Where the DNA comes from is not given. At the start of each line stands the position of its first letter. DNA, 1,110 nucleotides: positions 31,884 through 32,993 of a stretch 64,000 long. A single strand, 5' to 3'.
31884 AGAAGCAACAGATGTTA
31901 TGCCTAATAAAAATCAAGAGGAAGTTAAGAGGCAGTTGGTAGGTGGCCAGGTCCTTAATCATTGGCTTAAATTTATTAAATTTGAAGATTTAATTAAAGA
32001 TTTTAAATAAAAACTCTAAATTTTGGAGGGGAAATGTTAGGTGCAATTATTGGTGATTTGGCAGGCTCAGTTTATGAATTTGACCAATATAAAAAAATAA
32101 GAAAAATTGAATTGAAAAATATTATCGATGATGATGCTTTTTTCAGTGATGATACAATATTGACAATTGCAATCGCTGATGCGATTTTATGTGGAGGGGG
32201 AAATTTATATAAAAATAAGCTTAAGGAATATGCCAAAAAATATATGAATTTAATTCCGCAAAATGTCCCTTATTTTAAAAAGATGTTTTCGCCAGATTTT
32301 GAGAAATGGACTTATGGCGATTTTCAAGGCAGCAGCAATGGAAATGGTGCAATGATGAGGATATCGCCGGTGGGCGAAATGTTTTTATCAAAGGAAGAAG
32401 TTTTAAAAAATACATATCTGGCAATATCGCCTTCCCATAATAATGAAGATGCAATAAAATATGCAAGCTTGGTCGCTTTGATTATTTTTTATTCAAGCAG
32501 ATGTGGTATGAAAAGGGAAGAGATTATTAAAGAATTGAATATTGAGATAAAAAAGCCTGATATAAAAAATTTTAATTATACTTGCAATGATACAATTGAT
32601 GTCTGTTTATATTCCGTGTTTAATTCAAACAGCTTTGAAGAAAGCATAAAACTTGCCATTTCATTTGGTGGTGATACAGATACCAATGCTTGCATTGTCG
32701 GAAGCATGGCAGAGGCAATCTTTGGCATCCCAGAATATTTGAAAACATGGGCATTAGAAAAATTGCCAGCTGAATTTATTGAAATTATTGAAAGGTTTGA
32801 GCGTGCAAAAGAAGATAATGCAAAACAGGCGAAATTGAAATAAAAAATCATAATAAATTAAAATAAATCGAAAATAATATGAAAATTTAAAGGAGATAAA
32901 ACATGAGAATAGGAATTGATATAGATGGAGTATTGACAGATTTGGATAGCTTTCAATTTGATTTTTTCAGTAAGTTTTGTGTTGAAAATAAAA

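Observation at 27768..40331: A 12.5-kb NAD / ADP-ribose salvage island, unusually complete and enriched in ADP-ribose-processing enzymes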

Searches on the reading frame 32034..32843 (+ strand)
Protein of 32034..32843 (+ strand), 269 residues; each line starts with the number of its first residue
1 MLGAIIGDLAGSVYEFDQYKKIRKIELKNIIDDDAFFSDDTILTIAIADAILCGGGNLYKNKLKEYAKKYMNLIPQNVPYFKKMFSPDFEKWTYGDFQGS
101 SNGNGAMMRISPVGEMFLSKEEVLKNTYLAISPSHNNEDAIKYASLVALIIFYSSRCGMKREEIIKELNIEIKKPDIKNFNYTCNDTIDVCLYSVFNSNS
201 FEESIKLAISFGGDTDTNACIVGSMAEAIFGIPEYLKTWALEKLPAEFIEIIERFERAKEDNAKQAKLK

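Call 4: search_protein_families(library=pfam, proteins=[window:32034-32843:+], max_evalue=0.01)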
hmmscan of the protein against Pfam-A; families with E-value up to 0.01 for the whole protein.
window:32034-32843:+ (269 aa): 1 family
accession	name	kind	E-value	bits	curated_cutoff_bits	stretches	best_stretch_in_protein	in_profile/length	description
PF03747.19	ADP_ribosyl_GH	-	1.5e-29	104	26.2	1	1-232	3-281/287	ADP-ribosylglycohydrolase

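Call 8: search_protein_families(library=ncbifam, proteins=[window:32034-32843:+], max_evalue=0.01)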
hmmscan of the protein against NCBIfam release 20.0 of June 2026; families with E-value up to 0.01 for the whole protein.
window:32034-32843:+ (269 aa): 2 families
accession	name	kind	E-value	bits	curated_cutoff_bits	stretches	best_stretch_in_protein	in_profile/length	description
TIGR02662.1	dinitro_DRAG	equivalog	7.9e-13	48.3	337.05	1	38-253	54-276/287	ADP-ribosyl-[dinitrogen reductase] hydrolase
NF041672.1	ADPriboarghdlase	equivalog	4.1e-11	42.3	490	1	85-240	171-339/361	ADP-ribosylarginine hydrolase Tri1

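Call 10: find_encoding_contigs(protein=window:32034-32843:+, flank=10000, max_places=6)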
Protein window:32034-32843:+ (269 aa): 4 contigs read that carry it; 2 places shown.
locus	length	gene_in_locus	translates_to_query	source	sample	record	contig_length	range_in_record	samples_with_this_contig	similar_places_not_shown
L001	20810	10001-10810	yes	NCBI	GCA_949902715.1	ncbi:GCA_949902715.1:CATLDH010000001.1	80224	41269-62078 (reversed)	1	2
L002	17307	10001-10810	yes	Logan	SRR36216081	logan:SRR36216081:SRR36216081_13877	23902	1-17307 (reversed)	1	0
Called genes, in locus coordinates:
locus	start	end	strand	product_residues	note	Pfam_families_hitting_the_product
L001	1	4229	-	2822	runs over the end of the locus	-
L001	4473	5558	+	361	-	PF00535:Glycos_transf_2, PF10111:Glyco_tranf_2_2 (faint), PF07719:TPR_2 (faint), PF00515:TPR_1 (faint), PF13176:TPR_7 (faint)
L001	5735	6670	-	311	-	PF01156:IU_nuc_hydro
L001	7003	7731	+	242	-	PF00106:adh_short, PF01370:Epimerase (weak), PF08659:KR, PF23441:SDR, PF13561:adh_short_C2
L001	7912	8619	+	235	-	PF04973:NMN_transporter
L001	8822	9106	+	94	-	PF03641:Lysine_decarbox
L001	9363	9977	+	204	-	-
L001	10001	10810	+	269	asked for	PF03747:ADP_ribosyl_GH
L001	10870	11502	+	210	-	PF06941:NT5C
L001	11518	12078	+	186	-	PF08719:NADAR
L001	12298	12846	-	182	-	PF01712:dNK (faint), PF13238:AAA_18, PF01202:SKI (weak)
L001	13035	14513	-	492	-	PF17767:NAPRTase_N, PF04095:NAPRTase, PF17956:NAPRTase_C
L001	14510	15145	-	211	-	PF01467:CTP_transf_like (weak)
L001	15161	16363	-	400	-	PF00857:Isochorismatase, PF00293:NUDIX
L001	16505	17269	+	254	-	PF02540:NAD_synthase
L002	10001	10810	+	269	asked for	PF03747:ADP_ribosyl_GH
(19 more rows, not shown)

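Call 19: search_solved_structures(query=window:32034-32843:+, max_evalue=0.01)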
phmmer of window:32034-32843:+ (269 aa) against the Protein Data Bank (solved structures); distinct sequences matched with E-value up to 0.01: 18.
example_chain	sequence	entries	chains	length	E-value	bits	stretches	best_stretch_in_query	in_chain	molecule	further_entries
6g1p_A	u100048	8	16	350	8.5e-12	48.4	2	2-173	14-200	ADP-ribosylhydrolase like 2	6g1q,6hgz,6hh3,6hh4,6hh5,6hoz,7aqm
8za7_A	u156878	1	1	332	1.5e-11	47.7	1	169-240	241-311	Lmo0067 protein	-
1t5j_A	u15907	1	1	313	4e-09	39.7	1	70-255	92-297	Hypothetical protein MJ1187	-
2qty_A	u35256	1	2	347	6.6e-09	38.9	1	195-240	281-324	Poly(ADP-ribose) glycohydrolase ARH3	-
2foz_A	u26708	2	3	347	6.7e-09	38.9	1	156-240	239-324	ADP-ribosylhydrolase like 2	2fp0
2g4k_A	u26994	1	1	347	6.7e-09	38.9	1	156-240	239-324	ADP-ribosylhydrolase 3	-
5zqy_A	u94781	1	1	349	6.9e-09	38.9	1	156-240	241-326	Poly(ADP-ribose) glycohydrolase ARH3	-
9rfd_A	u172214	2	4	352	7.2e-09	38.8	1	156-240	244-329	ADP-ribosylhydrolase ARH3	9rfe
6d36_C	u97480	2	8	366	8.5e-09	38.6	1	156-240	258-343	Poly(ADP-ribose) glycohydrolase ARH3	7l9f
7akr_AAA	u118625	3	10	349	2.1e-08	37.3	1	156-240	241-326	ADP-ribose glycohydrolase ARH3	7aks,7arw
6d3a_C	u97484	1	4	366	3.1e-08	36.7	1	156-240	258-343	Poly(ADP-ribose) glycohydrolase ARH3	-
7l9h_C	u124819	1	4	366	4.5e-08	36.2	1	156-240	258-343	ADP-ribose glycohydrolase ARH3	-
6dre_A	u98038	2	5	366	9.5e-08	35.1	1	171-245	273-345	ADP-ribosyl-(Dinitrogen reductase) hydrolase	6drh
7l9i_C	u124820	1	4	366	1.1e-07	34.9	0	156-240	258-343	ADP-ribose glycohydrolase ARH3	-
2cwc_A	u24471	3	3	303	4.3e-07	33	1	187-239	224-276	ADP-ribosylglycohydrolase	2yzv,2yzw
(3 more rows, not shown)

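Call 20: find_homologous_proteins(query=window:32034-32843:+, max_evalue=0.00001)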
Query window:32034-32843:+ (269 aa): 2101 proteins with E <= 0.00001 among 3301 candidates; the best 120 are listed.
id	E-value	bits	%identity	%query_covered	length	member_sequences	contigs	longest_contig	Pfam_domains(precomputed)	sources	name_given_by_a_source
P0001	2.3e-175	599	100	100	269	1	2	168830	PF03747.20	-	-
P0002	5.0e-107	375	67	94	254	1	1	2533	PF03747.20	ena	-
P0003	2.0e-104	367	65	94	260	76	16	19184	PF03747.20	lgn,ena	-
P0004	7.8e-104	365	66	99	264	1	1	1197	PF03747.20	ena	-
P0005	9.2e-104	365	65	99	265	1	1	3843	PF03747.20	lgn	-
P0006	1.3e-103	364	65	94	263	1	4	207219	PF03747.20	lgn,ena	-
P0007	1.8e-103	364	68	94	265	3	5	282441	PF03747.20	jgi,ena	-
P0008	2.5e-103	363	66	94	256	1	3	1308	PF03747.20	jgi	-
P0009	1.1e-102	361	65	94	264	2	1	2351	PF03747.20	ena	-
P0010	3.1e-102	360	65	94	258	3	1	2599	PF03747.20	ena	-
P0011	3.3e-102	360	66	94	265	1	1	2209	PF03747.20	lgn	-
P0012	5.0e-102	359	65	100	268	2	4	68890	PF03747.20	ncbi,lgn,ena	-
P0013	5.1e-102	359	66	94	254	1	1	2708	PF03747.20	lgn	-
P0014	6.8e-102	359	66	94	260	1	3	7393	PF03747.20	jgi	-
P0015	7.9e-102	358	67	94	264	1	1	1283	PF03747.20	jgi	jgi:ADP-ribosylglycohydrolase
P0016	8.2e-102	358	66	97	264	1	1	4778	PF03747.20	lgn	-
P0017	1.0e-101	358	66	94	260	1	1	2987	PF03747.20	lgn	-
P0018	1.2e-101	358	63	97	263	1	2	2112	PF03747.20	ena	-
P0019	1.4e-101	358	65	94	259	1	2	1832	PF03747.20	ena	-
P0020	1.7e-101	357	63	99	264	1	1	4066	PF03747.20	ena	-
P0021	1.8e-101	357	65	95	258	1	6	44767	PF03747.20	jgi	-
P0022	1.9e-101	357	64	94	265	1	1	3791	PF03747.20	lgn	-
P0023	2.8e-101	356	65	95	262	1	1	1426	PF03747.20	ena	-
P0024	3.6e-101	356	64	94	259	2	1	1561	PF03747.20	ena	-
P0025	4.4e-101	356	62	100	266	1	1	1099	PF03747.20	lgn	-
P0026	7.3e-101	355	63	97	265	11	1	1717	PF03747.20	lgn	-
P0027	7.8e-101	355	62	97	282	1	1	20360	PF03747.20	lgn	-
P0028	8.1e-101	355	64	94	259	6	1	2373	PF03747.20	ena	-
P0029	8.2e-101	355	65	95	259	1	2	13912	PF03747.20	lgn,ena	-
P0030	8.2e-101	355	67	94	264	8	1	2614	PF03747.20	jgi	jgi:ADP-ribosylglycohydrolase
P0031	1.0e-100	355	65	94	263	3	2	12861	PF03747.20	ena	-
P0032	1.2e-100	354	66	96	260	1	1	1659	PF03747.20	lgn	-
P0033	1.2e-100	354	66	96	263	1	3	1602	PF03747.20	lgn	-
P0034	1.3e-100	354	65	95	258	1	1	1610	PF03747.20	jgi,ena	-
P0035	1.3e-100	354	64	97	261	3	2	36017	PF03747.20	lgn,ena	-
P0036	2.1e-100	354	64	95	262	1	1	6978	PF03747.20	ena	-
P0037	2.3e-100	353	66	96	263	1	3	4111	PF03747.20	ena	-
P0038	2.5e-100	353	63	94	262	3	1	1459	PF03747.20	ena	-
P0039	3.0e-100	353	65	95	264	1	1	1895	PF03747.20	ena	-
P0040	4.0e-100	353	65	96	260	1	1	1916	PF03747.20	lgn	-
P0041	6.9e-100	352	63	100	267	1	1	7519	PF03747.20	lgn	-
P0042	7.0e-100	352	63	94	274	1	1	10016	PF03747.20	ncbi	-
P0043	7.4e-100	352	65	94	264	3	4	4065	PF03747.20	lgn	-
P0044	8.8e-100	352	65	95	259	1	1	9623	PF03747.20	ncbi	-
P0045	9.6e-100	351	64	95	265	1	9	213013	PF03747.20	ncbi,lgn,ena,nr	ncbi:MAG: ADP-ribosylglycohydrolase family protein [Clostridia bacterium]|nr:ADP-ribosylglycohydrola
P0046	9.7e-100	351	64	94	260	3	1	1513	PF03747.20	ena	-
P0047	9.8e-100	351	64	95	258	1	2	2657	PF03747.20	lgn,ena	-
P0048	1.0e-99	351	65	96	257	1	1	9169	PF03747.20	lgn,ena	-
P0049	1.1e-99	351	64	96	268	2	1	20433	PF03747.20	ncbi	-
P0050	1.1e-99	351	65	94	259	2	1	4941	PF03747.20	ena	-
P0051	1.2e-99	351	65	96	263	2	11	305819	PF03747.20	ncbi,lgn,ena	ncbi:MAG: ADP-ribosylglycohydrolase family protein [Christensenellales bacterium]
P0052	1.6e-99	351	65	95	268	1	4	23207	PF03747.20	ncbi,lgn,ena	-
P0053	1.9e-99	350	63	94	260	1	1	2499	PF03747.20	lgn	-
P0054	2.7e-99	350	65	94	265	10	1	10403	PF03747.20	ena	-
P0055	2.8e-99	350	64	95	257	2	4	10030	PF03747.20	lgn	-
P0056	3.5e-99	350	64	94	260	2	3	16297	PF03747.20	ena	-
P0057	5.4e-99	349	65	94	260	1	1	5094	PF03747.20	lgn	-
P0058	6.3e-99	349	64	95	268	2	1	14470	PF03747.20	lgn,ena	-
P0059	6.3e-99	349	64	94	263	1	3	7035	PF03747.20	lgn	-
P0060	6.8e-99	349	62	96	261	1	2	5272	PF03747.20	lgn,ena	-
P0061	7.5e-99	349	64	96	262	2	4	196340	PF03747.20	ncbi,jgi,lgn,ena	jgi:ADP-ribosyl-[dinitrogen reductase] hydrolase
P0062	8.4e-99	348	65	95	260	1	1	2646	PF03747.20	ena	-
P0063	9.5e-99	348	65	94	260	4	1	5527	PF03747.20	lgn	-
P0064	1.0e-98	348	64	94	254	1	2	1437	PF03747.20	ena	-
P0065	1.4e-98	348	62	97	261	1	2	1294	PF03747.20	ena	-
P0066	1.9e-98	347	65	94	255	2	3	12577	PF03747.20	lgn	-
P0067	2.0e-98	347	65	90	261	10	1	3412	PF03747.20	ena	-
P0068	2.1e-98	347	62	95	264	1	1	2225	PF03747.20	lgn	-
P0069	2.6e-98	347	63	96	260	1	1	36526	PF03747.20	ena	-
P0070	3.1e-98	347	63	94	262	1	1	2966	PF03747.20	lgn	-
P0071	3.3e-98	346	64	95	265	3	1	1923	PF03747.20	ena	-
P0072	3.4e-98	346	63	95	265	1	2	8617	PF03747.20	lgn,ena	-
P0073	3.9e-98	346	62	97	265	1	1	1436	PF03747.20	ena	-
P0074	4.4e-98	346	62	99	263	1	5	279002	PF03747.20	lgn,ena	-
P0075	4.6e-98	346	62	99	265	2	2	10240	PF03747.20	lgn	-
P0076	4.8e-98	346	63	94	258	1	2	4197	PF03747.20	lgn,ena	-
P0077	5.0e-98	346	62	94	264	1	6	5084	PF03747.20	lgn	-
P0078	5.3e-98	346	64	94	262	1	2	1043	PF03747.20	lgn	-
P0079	7.3e-98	345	62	94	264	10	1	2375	PF03747.20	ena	-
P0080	7.7e-98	345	65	94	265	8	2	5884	PF03747.20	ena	-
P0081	7.8e-98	345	64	94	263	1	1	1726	PF03747.20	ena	-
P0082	8.0e-98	345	59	98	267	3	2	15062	PF03747.20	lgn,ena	-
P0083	1.0e-97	345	64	95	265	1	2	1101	PF03747.20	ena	-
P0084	1.0e-97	345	62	97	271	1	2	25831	PF03747.20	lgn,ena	-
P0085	1.1e-97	345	64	95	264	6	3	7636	PF03747.20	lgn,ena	-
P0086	1.1e-97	345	62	94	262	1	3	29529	PF03747.20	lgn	-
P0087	1.4e-97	344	63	97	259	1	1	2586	PF03747.20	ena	-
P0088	1.4e-97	344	64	95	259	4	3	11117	PF03747.20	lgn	-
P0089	1.6e-97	344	63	96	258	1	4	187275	PF03747.20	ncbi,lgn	-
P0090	1.7e-97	344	63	95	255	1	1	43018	PF03747.20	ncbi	-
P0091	1.8e-97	344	63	96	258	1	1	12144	PF03747.20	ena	-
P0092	2.1e-97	344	62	95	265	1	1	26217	PF03747.20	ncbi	-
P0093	2.1e-97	344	60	96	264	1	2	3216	PF03747.20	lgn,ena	-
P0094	5.0e-97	343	61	97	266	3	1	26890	PF03747.20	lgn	-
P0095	6.1e-97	342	60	96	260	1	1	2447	PF03747.20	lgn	-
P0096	7.0e-97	342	63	95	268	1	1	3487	PF03747.20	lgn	-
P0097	7.1e-97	342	64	95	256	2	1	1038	PF03747.20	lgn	-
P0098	7.9e-97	342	61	99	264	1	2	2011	PF03747.20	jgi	-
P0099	8.1e-97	342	63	95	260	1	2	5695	PF03747.20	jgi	-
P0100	9.7e-97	342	64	94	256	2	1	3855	PF03747.20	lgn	-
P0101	9.8e-97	342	62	96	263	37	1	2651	PF03747.20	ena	-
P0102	1.0e-96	342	61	94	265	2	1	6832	PF03747.20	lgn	-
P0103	1.1e-96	341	62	97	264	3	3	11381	PF03747.20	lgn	-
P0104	1.3e-96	341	62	94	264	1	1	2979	PF03747.20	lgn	-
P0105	1.5e-96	341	61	97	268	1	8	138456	PF03747.20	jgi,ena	-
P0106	1.6e-96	341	62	94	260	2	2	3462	PF03747.20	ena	-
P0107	1.7e-96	341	59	100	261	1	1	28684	PF03747.20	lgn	-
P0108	2.0e-96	341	65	94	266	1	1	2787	PF03747.20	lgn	-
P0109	2.2e-96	340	63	94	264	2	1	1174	PF03747.20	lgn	-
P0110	2.4e-96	340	64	97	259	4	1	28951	PF03747.20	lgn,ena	-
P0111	2.7e-96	340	64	94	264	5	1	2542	PF03747.20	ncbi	-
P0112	3.4e-96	340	61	97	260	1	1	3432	PF03747.20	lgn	-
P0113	3.9e-96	340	62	95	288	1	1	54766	PF03747.20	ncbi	-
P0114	4.7e-96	339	63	94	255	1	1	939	PF03747.20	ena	-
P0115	5.2e-96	339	62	95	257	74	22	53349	PF03747.20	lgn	-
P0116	6.2e-96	339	61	94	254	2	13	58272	PF03747.20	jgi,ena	-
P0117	6.5e-96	339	63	97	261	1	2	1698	PF03747.20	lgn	-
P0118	7.4e-96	339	62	99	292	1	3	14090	PF03747.20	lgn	-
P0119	8.7e-96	338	61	95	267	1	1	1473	PF03747.20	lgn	-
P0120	8.9e-96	338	61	94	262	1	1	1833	PF03747.20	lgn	-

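Call 21: find_encoding_contigs(protein=P0007, flank=10000, max_places=2)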
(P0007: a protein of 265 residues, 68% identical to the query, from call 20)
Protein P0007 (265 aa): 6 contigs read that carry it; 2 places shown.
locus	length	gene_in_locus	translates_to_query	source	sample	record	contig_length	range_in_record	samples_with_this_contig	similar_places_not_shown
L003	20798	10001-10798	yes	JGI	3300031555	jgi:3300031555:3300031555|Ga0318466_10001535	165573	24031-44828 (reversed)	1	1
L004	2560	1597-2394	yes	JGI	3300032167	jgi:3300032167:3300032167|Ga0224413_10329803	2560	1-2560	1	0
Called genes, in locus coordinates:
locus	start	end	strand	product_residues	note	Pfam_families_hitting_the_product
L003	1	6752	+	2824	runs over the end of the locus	PF18760:ART-PolyVal, PF18814:PBECR5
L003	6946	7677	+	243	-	-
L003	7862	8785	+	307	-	PF14338:Mrr_N, PF04471:Mrr_cat, PF22722:NA-iREase1 (weak), PF13156:Mrr_cat_2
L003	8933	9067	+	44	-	-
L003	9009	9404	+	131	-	-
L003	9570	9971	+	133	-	PF27217:AF_0155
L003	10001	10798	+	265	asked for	PF03747:ADP_ribosyl_GH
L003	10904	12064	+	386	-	-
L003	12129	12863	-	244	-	PF00230:MIP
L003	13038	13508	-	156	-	PF03073:TspO_MBR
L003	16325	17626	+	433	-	PF13855:LRR_8 (faint), PF13306:LRR_5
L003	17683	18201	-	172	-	PF02245:Pur_DNA_glyco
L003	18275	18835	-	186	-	-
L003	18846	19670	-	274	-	-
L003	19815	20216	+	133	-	PF01042:Ribonuc_L-PSP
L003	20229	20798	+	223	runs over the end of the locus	PF01113:DapB_N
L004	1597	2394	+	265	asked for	PF03747:ADP_ribosyl_GH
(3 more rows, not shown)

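Call 22: find_encoding_contigs(protein=P0051, flank=10000, max_places=2)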
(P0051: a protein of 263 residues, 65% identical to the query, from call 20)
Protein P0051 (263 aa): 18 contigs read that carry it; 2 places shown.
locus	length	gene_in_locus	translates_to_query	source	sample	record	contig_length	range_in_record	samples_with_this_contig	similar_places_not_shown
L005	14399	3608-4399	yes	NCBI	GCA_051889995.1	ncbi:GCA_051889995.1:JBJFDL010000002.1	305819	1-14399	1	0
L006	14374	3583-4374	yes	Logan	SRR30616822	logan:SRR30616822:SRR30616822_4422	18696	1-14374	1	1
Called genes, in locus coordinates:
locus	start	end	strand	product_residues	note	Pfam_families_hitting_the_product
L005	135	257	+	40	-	-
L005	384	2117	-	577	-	PF07973:tRNA_SAD, PF00587:tRNA-synt_2b, PF03129:HGTP_anticodon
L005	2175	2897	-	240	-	-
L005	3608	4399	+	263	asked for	PF03747:ADP_ribosyl_GH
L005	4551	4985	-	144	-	PF01668:SmpB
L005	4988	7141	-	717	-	PF08206:OB_RNB, PF17876:CSD2, PF00773:RNB, PF00575:S1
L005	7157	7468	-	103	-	PF03840:SecG (weak)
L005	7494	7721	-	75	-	-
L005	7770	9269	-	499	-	PF01676:Metalloenzyme, PF06415:iPGM_N, PF01663:Phosphodiest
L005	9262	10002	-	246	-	PF00121:TIM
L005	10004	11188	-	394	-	PF00162:PGK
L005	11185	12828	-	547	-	PF02690:Na_Pi_cotrans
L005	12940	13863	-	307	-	PF01207:Dus, PF00977:His_biosynth (weak)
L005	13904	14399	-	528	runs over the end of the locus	PF01554:MatE, PF01943:Polysacc_synt, PF03023:MurJ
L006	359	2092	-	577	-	PF07973:tRNA_SAD, PF00587:tRNA-synt_2b, PF03129:HGTP_anticodon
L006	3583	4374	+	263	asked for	PF03747:ADP_ribosyl_GH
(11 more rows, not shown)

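Call 23: find_encoding_contigs(protein=P0006, flank=10000, max_places=2)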
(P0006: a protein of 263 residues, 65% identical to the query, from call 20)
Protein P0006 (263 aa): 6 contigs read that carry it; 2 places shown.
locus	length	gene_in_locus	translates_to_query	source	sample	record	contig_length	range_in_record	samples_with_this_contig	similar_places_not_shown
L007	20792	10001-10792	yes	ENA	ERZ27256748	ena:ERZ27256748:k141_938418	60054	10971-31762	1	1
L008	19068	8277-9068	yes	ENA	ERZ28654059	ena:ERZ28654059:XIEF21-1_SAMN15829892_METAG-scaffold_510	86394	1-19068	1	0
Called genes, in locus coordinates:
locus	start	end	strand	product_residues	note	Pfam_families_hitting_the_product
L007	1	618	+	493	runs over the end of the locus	PF13177:DNA_pol3_delta2, PF00004:AAA, PF22608:DNAX_ATPase_lid, PF12169:DNA_pol3_gamma3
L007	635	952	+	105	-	PF02575:YbaB_DNA_bd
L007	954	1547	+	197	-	PF21176:RecR_HhH, PF01751:Toprim, PF13662:Toprim_4, PF21175:RecR_C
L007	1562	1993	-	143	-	-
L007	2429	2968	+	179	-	PF00293:NUDIX, PF14815:NUDIX_4 (weak)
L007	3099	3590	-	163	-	-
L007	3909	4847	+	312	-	PF00389:2-Hacid_dh, PF02826:2-Hacid_dh_C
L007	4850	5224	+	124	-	-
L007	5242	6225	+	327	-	PF02423:OCD_Mu_crystall, PF01488:Shikimate_DH (weak)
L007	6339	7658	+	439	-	PF13518:HTH_28 (faint), PF13384:HTH_23 (faint), PF04967:HTH_10 (faint)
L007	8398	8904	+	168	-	-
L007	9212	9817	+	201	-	-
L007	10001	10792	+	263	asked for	PF03747:ADP_ribosyl_GH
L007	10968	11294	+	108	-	-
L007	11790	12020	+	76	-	PF07866:DUF1653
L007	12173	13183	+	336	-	PF00150:Cellulase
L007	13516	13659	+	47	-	-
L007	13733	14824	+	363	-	-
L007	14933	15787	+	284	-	PF00892:EamA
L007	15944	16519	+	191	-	PF06941:NT5C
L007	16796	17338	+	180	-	PF00300:His_Phos_1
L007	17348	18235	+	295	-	PF01156:IU_nuc_hydro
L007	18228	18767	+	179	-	PF18907:DUF5662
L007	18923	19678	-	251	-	PF02517:Rce1-like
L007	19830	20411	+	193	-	-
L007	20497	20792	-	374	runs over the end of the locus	PF01676:Metalloenzyme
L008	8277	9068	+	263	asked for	PF03747:ADP_ribosyl_GH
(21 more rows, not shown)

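Call 65: search_protein_families(library=padloc, proteins=[window:32034-32843:+], max_evalue=0.001)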
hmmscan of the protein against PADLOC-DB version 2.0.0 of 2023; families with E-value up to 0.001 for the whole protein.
window:32034-32843:+ (269 aa): 0 families
